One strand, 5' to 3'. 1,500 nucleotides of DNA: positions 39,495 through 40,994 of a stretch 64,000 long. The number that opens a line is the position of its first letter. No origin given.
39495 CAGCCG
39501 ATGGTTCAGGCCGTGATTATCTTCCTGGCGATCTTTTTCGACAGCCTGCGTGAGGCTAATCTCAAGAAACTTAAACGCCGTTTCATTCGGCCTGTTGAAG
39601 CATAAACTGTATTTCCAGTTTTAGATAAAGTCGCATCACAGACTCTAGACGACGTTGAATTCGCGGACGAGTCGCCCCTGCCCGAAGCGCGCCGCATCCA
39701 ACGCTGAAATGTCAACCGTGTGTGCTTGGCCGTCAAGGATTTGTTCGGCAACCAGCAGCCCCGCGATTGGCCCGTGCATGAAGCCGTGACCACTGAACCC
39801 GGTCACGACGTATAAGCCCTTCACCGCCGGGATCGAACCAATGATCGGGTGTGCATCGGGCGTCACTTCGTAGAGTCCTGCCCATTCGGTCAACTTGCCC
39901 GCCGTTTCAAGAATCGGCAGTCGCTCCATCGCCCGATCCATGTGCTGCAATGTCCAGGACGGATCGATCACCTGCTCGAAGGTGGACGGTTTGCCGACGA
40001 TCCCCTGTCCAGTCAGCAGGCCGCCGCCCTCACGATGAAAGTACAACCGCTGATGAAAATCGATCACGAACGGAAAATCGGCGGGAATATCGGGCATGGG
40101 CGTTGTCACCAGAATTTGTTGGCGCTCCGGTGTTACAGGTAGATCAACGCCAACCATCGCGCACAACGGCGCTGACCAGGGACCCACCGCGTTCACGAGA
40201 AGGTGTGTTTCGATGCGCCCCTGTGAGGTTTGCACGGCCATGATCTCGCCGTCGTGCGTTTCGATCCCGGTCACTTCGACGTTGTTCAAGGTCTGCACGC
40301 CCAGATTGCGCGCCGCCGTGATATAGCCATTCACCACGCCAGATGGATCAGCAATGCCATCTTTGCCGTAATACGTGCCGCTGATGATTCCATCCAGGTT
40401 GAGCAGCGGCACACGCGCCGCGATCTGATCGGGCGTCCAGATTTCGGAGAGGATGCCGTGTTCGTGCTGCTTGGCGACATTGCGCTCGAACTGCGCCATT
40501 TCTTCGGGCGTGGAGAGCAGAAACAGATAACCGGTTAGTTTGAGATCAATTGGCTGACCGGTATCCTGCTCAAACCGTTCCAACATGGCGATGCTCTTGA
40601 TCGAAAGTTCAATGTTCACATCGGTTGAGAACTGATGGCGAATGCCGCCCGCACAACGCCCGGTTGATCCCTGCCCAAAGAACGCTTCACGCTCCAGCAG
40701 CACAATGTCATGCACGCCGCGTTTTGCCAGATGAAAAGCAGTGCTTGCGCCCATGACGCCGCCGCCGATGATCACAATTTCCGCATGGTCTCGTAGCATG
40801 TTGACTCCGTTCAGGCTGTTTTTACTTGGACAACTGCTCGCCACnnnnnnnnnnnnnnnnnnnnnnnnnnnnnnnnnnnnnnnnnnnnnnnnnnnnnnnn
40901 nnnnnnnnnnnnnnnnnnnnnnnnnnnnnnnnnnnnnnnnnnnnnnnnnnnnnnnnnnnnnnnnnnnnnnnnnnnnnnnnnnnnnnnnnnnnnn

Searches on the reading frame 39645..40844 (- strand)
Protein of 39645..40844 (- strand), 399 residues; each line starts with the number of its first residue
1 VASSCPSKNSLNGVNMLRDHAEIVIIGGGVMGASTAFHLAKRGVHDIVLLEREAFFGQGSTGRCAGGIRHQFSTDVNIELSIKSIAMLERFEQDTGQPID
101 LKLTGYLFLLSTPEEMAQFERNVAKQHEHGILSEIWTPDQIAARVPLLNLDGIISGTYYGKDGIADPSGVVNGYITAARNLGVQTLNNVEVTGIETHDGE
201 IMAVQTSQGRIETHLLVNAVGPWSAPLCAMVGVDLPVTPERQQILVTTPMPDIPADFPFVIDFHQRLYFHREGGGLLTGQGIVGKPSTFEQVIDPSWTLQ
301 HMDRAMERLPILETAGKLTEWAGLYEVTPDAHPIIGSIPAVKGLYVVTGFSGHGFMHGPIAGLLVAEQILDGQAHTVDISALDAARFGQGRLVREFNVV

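Call 14: search_protein_families(library=pfam, proteins=[window:39645-40844:-], max_evalue=0.0001)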
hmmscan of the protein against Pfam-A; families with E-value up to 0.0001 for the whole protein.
window:39645-40844:- (399 aa): 5 families
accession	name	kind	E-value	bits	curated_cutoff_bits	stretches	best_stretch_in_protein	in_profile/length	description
PF01266.30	DAO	-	6.9e-76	256.5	27.9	1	23-367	2-352/353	FAD dependent oxidoreductase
PF07992.20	Pyr_redox_2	-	4.1e-07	30.1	26.1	0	17-79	142-199/291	Pyridine nucleotide-disulphide oxidoreductase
PF13738.12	Pyr_redox_3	-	1e-05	25.4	30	0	24-54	1-31/305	Pyridine nucleotide-disulphide oxidoreductase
PF03486.20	HI0933_like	-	1.6e-05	25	50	0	169-226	110-168/244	HI0933-like protein Rossmann domain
PF13450.12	NAD_binding_8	-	2.9e-05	24.7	21.9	1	25-70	1-45/68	NAD(P)-binding Rossmann-like domain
